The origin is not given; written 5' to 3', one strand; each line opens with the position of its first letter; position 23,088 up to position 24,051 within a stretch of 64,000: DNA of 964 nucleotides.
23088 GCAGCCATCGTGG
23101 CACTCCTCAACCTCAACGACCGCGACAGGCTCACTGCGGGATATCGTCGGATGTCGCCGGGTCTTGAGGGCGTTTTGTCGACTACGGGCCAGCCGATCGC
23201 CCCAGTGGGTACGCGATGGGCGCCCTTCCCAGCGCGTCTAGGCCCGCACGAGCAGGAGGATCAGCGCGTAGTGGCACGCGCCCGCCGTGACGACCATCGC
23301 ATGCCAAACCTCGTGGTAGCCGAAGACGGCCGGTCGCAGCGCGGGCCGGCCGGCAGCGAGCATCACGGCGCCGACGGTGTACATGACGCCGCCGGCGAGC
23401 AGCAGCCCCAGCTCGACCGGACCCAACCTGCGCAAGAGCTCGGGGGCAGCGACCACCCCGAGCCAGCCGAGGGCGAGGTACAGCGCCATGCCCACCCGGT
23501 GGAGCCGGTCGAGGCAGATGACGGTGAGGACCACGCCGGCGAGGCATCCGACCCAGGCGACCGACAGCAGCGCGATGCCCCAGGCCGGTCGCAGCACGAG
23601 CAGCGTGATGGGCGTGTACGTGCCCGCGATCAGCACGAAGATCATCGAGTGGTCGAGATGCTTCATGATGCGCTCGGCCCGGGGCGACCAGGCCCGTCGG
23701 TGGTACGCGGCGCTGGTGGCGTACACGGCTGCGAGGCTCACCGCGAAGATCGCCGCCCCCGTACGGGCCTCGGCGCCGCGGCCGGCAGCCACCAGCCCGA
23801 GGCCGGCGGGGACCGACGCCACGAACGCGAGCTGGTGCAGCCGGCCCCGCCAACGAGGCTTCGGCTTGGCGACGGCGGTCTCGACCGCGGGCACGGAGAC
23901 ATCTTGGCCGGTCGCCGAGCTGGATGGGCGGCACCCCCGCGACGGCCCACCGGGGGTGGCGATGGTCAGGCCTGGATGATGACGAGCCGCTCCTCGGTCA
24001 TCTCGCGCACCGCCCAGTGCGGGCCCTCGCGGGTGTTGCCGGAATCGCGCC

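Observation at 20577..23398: Coupled EAL-GGDEF gene pair bracketed by a 161-bp direct duplication of the hemolysin-III gene 3' end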

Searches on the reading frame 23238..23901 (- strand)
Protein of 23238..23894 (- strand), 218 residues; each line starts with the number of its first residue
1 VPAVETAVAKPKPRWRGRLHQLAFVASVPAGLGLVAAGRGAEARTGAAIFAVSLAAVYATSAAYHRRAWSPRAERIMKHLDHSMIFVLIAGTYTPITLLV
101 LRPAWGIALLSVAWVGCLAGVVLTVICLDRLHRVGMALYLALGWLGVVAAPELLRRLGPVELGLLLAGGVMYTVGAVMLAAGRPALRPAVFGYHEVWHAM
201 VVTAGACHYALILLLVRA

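Call 7: search_protein_families(library=pfam, proteins=[window:23238-23901:-])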
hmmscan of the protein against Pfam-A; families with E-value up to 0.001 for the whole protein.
window:23238-23901:- (221 aa): 0 families

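Call 10: find_related_loci(query=window:23238-23894:-, collection=genome_contigs, flank=10000)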
Query window:23238-23894:- (218 aa) in genome_contigs; peptide patterns used: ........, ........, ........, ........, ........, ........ (x = any residue, [..] = any of these).
229 stretches matched a pattern; 101 encode a relative of the query (tblastn E <= 1e-3); the best 80 are kept; 80 distinct loci.
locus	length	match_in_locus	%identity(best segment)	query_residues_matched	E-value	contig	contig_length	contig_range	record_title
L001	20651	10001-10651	62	1-217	6e-88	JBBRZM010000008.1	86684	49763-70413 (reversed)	MAG: Acidimicrobiia bacterium isolate metawrap_la5_47 metawrap_la5_47_K_199790_L_86684_cov_32.8463, whole genome shotgun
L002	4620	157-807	59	1-217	3e-84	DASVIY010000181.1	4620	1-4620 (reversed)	MAG TPA_asm: Acidimicrobiia bacterium isolate SMAG_U3005 k141_463005, whole genome shotgun sequence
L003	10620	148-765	64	12-217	1e-83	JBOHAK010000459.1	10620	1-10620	MAG: Gaiellaceae bacterium isolate SC-S_metawrap_bin.146 k127_2692742, whole genome shotgun sequence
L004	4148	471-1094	69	11-218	2e-82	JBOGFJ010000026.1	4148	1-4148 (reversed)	MAG: Acidimicrobiia bacterium isolate M3-S_metawrap_bin.29 k127_2768348, whole genome shotgun sequence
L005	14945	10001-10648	63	1-216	6e-82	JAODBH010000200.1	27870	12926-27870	MAG: Actinomycetes bacterium isolate RYN_53 scaffold_630776, whole genome shotgun sequence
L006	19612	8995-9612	65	11-216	2e-81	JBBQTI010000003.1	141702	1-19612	MAG: Acidimicrobiia bacterium isolate Co_metawrap_1816 Cmw_1816_k141_5866682_length_141702_cov_16.9991, whole genome sho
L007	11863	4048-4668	65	11-217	1e-80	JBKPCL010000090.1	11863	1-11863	MAG: Actinomycetota bacterium isolate GB_EKS_MAG_00052 GB_EKS_000000581868, whole genome shotgun sequence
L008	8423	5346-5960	63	12-216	3e-80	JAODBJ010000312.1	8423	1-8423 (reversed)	MAG: Actinomycetes bacterium isolate RYN_51 scaffold_235096, whole genome shotgun sequence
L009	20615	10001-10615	64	12-216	4e-78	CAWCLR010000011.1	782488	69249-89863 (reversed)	MAG: uncultured Acidimicrobiales bacterium isolate MFD05454.bin.1.266 genome assembly, contig: contig_21970, whole genom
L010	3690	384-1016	62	6-218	1e-78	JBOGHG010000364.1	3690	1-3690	MAG: Acidimicrobiales bacterium isolate SD8030_metabat2.bin.5 NODE_11114_length_3690_cov_10.494808, whole genome shotgun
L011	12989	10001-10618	61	12-217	1e-77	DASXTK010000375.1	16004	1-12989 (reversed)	MAG TPA_asm: Acidimicrobiales bacterium isolate SMAG_U4690 k141_825938, whole genome shotgun sequence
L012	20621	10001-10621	64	11-217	1e-76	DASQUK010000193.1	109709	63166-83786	MAG TPA_asm: Acidimicrobiales bacterium isolate SMAG_U10959 k141_206635, whole genome shotgun sequence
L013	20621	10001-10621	62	12-218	7e-75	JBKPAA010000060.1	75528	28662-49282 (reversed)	MAG: Actinomycetota bacterium isolate GB_HAYS_MAG_00020 GB_HAYS_000000534555, whole genome shotgun sequence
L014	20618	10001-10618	64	11-216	9e-74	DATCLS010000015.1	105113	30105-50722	MAG TPA_asm: Acidimicrobiales bacterium isolate SMAG_U7128 k141_466637, whole genome shotgun sequence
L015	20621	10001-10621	62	12-218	2e-73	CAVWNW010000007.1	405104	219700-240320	MAG: uncultured bacterium isolate MFD09267.bin.2.210 genome assembly, contig: contig_17499, whole genome shotgun sequenc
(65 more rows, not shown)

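Call 12: find_encoding_contigs(protein=window:23238-23894:-, flank=10000, max_places=10)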
Protein window:23238-23894:- (218 aa): 1 contig read that carries it; 1 place shown.
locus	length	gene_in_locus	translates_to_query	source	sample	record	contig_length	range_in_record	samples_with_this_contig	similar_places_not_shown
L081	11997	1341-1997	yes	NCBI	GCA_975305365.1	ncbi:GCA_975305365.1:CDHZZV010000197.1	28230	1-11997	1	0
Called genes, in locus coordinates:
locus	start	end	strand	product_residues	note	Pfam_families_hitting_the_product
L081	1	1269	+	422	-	?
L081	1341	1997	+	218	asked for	PF03006:HlyIII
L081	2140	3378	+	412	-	PF00563:EAL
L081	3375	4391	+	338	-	PF00990:GGDEF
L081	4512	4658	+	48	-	PF03006:HlyIII (weak)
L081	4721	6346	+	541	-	PF02706:Wzz (weak), PF01656:CbiA, PF13614:AAA_31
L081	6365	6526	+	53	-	-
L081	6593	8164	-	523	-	PF04932:Wzy_C (weak)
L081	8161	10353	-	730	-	PF00535:Glycos_transf_2, PF13641:Glyco_tranf_2_3, PF13579:Glyco_trans_4_4 (weak), PF00534:Glycos_transf_1, PF13692:Glyco_trans_1_4, PF20706:GT4-conflict (weak)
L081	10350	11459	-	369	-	PF13439:Glyco_transf_4 (weak), PF20706:GT4-conflict (weak), PF13692:Glyco_trans_1_4, PF00534:Glycos_transf_1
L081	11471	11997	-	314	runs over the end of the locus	PF00535:Glycos_transf_2, PF10111:Glyco_tranf_2_2 (faint), PF13641:Glyco_tranf_2_3, PF13632:Glyco_trans_2_3 (weak)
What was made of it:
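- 23238..23894 (-): Full-length hemolysin-III / PAQR (TrhA-like) gene, 218 aa, GTG start. It is the last gene of the conserved left flank. PF03006 is recorded for the called gene (call 12).
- Checked: The two genes are called with a 4-nt overlap (call 12: 2140-3378 and 3375-4391).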

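Call 16: find_related_loci(query=window:23238-23894:-, collection=metagenome_contigs, flank=10000)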
Query window:23238-23894:- (218 aa) in metagenome_contigs; peptide patterns used: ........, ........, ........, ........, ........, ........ (x = any residue, [..] = any of these).
350 stretches matched a pattern; 155 encode a relative of the query (tblastn E <= 1e-3); the best 80 are kept; 80 distinct loci.
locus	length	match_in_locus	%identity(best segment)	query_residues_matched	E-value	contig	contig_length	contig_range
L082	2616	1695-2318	71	11-218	2e-94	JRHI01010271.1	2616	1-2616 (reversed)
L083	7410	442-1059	71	11-216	1e-91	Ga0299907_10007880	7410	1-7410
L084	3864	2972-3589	71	11-216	6e-92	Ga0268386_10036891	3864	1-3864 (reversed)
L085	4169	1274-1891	71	11-216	1e-91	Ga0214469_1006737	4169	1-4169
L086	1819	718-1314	71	19-217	1e-90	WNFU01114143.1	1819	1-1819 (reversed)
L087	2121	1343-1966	71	11-218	8e-90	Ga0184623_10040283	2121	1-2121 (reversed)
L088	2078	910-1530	71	12-218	4e-90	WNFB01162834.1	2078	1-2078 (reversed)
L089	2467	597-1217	71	12-218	6e-88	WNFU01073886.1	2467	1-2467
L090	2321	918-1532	71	14-218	4e-87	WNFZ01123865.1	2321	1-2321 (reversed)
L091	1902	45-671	69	10-218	4e-88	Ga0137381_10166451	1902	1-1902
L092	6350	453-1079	64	9-217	2e-83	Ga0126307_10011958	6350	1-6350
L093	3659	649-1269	67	12-218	3e-83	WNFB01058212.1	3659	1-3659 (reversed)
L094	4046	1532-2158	63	9-217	3e-83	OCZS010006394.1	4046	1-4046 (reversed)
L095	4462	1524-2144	67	12-218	7e-83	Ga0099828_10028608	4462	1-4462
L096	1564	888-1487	72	19-218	2e-87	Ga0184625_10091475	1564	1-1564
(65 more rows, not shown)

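Call 25: find_homologous_proteins(query=window:23238-23894:-)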
Query window:23238-23894:- (218 aa): 7808 proteins with E <= 0.001 among 8000 candidates; the best 120 are listed.
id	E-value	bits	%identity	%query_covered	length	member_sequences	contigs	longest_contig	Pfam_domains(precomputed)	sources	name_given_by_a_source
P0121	4.8e-130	450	99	100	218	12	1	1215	PF03006.27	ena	-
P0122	3.2e-92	326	74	97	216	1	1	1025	PF03006.27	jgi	jgi:hemolysin III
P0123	5.9e-90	319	72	97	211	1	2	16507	PF03006.27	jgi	jgi:hemolysin III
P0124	5.0e-89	316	73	95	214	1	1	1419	PF03006.27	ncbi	-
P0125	6.9e-89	316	71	98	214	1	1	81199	PF03006.27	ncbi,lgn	-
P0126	8.5e-89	315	72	95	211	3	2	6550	PF03006.27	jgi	jgi:hemolysin III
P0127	1.4e-88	315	73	95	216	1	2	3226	PF03006.27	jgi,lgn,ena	-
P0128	1.4e-88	315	72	95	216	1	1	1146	PF03006.27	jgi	-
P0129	2.4e-88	314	71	95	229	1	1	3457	PF03006.27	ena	-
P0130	3.4e-88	313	73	95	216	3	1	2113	PF03006.27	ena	-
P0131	3.5e-88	313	72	95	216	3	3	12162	PF03006.27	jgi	jgi:hemolysin III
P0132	3.9e-88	313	71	95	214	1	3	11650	PF03006.27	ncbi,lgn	-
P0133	1.3e-87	311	71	92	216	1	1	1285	PF03006.27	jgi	jgi:hemolysin III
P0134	4.6e-87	310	71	95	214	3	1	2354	PF03006.27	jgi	jgi:hemolysin III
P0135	6.9e-87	309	71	91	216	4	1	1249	PF03006.27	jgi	-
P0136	8.2e-87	309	70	96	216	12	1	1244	PF03006.27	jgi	jgi:hemolysin III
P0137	1.6e-86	308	71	95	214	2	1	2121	PF03006.27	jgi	-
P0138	2.4e-86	307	71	92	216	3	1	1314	PF03006.27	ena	-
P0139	4.2e-86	307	71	95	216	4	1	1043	PF03006.27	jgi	jgi:hemolysin III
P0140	6.6e-86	306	72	97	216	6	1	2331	PF03006.27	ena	-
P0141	2.0e-85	304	69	95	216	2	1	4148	PF03006.27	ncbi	ncbi:MAG: PAQR family membrane homeostasis protein TrhA [Acidimicrobiia bacterium]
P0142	2.7e-85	304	69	99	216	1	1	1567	PF03006.27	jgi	jgi:hemolysin III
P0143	4.0e-85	303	69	96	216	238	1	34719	PF03006.27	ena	-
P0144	4.5e-85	303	72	95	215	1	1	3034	PF03006.27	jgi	jgi:hemolysin III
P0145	4.9e-85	303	63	100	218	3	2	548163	PF03006.27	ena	-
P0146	4.9e-85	303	70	92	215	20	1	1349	PF03006.27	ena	-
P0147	1.0e-84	302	67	99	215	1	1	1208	PF03006.27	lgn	-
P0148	1.3e-84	302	68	91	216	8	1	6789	PF03006.27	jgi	jgi:hemolysin III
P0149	1.3e-84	302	67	99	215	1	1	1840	PF03006.27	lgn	-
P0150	3.2e-84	300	68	91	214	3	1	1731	PF03006.27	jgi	jgi:hemolysin III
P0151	4.6e-84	300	67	99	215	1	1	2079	PF03006.27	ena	-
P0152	1.3e-83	298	67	99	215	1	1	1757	PF03006.27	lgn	-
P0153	1.4e-83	298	67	97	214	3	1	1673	PF03006.27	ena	-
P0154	1.5e-83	298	66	100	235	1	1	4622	PF03006.27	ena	-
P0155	1.6e-83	298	67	95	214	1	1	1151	PF03006.27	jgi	jgi:hemolysin III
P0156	4.5e-83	297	65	100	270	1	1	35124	PF03006.27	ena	-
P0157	9.0e-83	296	65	95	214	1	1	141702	PF03006.27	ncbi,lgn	-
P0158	1.0e-82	295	67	99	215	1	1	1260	PF03006.27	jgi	jgi:hemolysin III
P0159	2.0e-82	294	68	95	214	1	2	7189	PF03006.27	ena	-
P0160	3.6e-82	294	60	100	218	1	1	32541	PF03006.27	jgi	jgi:hemolysin III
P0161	4.0e-82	293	68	95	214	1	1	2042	PF03006.27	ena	-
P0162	4.3e-82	293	68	95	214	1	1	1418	PF03006.27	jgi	jgi:hemolysin III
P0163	8.5e-82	292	66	94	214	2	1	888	PF03006.27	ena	-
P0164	1.7e-81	291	67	95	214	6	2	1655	PF03006.27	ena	-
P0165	2.3e-81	291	66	94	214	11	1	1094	PF03006.27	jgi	jgi:hemolysin III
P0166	4.1e-81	290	67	96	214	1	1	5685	PF03006.27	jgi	jgi:hemolysin III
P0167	4.9e-81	290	67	99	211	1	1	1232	PF03006.27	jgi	jgi:hemolysin III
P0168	7.6e-81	289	65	95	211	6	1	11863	PF03006.27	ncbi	-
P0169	8.3e-81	289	67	94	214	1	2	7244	PF03006.27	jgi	jgi:hemolysin III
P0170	1.1e-80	289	67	95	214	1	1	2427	PF03006.27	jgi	jgi:hemolysin III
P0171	1.2e-80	289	66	96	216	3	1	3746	PF03006.27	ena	-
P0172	1.3e-80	289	65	95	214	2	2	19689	PF03006.27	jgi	-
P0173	1.7e-80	288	66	96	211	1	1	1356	PF03006.27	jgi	jgi:hemolysin III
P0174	1.8e-80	288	67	94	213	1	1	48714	PF03006.27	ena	-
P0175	2.9e-80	287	66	94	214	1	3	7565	PF03006.27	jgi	jgi:hemolysin III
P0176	2.9e-80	287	66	94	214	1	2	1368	PF03006.27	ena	-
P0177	3.7e-80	287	65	95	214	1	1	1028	PF03006.27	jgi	jgi:hemolysin III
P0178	4.4e-80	287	66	95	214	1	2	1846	PF03006.27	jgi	jgi:hemolysin III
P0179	4.5e-80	287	66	95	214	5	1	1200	PF03006.27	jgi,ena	-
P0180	4.7e-80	287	67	95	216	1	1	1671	PF03006.27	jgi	jgi:hemolysin III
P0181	6.8e-80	286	68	95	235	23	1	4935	PF03006.27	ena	-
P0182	7.1e-80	286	64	95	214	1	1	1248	PF03006.27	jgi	jgi:hemolysin III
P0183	7.3e-80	286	66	95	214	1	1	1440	PF03006.27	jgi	jgi:hemolysin III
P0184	8.2e-80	286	63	95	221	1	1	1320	PF03006.27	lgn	-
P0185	8.7e-80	286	65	95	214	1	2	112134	PF03006.27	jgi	jgi:hemolysin III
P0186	9.1e-80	286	67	95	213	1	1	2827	PF03006.27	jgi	jgi:hemolysin III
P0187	1.1e-79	286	65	94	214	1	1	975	PF03006.27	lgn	-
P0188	1.1e-79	286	65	95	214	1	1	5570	PF03006.27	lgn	-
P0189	1.1e-79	286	66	95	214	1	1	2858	PF03006.27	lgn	-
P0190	1.1e-79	285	66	95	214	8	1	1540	PF03006.27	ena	-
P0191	1.2e-79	285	64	95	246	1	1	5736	PF03006.27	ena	-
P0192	1.2e-79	285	66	94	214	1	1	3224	PF03006.27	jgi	jgi:hemolysin III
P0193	1.3e-79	285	66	94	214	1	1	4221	PF03006.27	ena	-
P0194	1.3e-79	285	63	97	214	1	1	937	PF03006.27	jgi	jgi:hemolysin III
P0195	1.4e-79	285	65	95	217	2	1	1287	PF03006.27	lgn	-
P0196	1.5e-79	285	64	95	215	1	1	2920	PF03006.27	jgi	-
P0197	1.8e-79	285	66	96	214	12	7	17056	PF03006.27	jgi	jgi:hemolysin III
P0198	2.3e-79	284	63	95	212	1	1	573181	PF03006.27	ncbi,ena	-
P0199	2.8e-79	284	65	96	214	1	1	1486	PF03006.27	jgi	jgi:hemolysin III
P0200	3.1e-79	284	64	95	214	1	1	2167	PF03006.27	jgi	jgi:hemolysin III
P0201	3.3e-79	284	59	100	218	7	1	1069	PF03006.27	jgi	jgi:hemolysin III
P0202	3.4e-79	284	65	94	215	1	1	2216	PF03006.27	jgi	jgi:hemolysin III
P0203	3.4e-79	284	65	94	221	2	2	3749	PF03006.27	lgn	-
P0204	3.6e-79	284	65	95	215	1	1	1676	PF03006.27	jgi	jgi:hemolysin III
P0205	3.7e-79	284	63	100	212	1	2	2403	PF03006.27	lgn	-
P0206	3.8e-79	284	64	96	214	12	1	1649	PF03006.27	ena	-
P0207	3.8e-79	284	66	95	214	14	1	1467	PF03006.27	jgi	jgi:hemolysin III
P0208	4.3e-79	284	66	95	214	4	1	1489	PF03006.27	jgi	jgi:hemolysin III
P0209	4.7e-79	283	64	95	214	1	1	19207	PF03006.27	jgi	jgi:hemolysin III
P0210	4.8e-79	283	68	95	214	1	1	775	PF03006.27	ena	-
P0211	4.9e-79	283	63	96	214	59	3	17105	PF03006.27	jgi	jgi:hemolysin III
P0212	5.0e-79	283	66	95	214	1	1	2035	PF03006.27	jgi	jgi:hemolysin III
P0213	5.0e-79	283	65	94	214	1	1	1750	PF03006.27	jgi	jgi:hemolysin III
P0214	5.2e-79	283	66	96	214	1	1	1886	PF03006.27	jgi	-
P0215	5.3e-79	283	65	95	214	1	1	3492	PF03006.27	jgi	jgi:hemolysin III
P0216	6.0e-79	283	66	95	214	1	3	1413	PF03006.27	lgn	-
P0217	6.7e-79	283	66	96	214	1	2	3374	PF03006.27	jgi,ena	jgi:hemolysin III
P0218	7.7e-79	283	66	94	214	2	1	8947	PF03006.27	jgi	jgi:hemolysin III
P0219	8.1e-79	283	66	95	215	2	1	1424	PF03006.27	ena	-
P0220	8.1e-79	283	65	93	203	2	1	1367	PF03006.27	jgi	jgi:hemolysin III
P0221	8.3e-79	283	72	88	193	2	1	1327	PF03006.27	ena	-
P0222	9.2e-79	282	65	95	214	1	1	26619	PF03006.27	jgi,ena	jgi:hemolysin III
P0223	9.6e-79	282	64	94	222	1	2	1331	PF03006.27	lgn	-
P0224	9.9e-79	282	64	94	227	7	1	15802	PF03006.27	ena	-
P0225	1.0e-78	282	62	99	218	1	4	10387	PF03006.27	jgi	jgi:hemolysin III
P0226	1.2e-78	282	64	95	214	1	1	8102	PF03006.27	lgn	-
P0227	1.5e-78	282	62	94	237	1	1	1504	PF03006.27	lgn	-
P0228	1.5e-78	282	64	95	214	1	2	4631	PF03006.27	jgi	jgi:hemolysin III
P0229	1.6e-78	282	65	93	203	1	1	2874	PF03006.27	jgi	jgi:hemolysin III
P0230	1.6e-78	282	65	96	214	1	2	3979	PF03006.27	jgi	jgi:hemolysin III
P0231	1.6e-78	282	65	93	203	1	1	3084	PF03006.27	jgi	jgi:hemolysin III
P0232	1.7e-78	282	64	95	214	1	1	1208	PF03006.27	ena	-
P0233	1.7e-78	282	64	95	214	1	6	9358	PF03006.27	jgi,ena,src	jgi:hemolysin III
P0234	2.3e-78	281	62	99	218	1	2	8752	PF03006.27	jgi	jgi:hemolysin III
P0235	2.5e-78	281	63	97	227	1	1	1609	PF03006.27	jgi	jgi:hemolysin III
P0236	2.6e-78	281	72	88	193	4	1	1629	PF03006.27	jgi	jgi:hemolysin III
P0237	2.9e-78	281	63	98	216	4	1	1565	PF03006.27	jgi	jgi:hemolysin III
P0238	3.0e-78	281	64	95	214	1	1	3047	PF03006.27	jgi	jgi:hemolysin III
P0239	3.3e-78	281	65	95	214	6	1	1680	PF03006.27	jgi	jgi:hemolysin III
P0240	3.6e-78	281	63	95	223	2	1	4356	PF03006.27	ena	-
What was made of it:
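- Tried and rejected: The family assignment rests on the precomputed PF03006 hits (calls 12, 25).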

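Call 26: list_cluster_members(proteins=[P0121])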
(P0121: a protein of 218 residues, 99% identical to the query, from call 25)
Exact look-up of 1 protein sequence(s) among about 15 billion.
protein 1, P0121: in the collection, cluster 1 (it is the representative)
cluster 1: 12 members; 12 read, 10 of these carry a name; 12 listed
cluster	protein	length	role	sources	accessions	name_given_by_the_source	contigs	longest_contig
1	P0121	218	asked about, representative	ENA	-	-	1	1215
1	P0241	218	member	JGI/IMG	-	hemolysin III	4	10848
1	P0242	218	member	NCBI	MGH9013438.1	MAG: PAQR family membrane homeostasis protein TrhA [Acidimicrobiia bacterium]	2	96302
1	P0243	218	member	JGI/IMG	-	hemolysin III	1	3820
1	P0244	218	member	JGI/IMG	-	hemolysin III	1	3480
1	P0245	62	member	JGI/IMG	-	hemolysin III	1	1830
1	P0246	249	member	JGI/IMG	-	hemolysin III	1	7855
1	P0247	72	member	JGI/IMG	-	hemolysin III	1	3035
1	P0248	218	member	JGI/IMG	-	hemolysin III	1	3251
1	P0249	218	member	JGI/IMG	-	hemolysin III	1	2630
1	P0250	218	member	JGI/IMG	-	hemolysin III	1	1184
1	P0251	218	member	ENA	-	-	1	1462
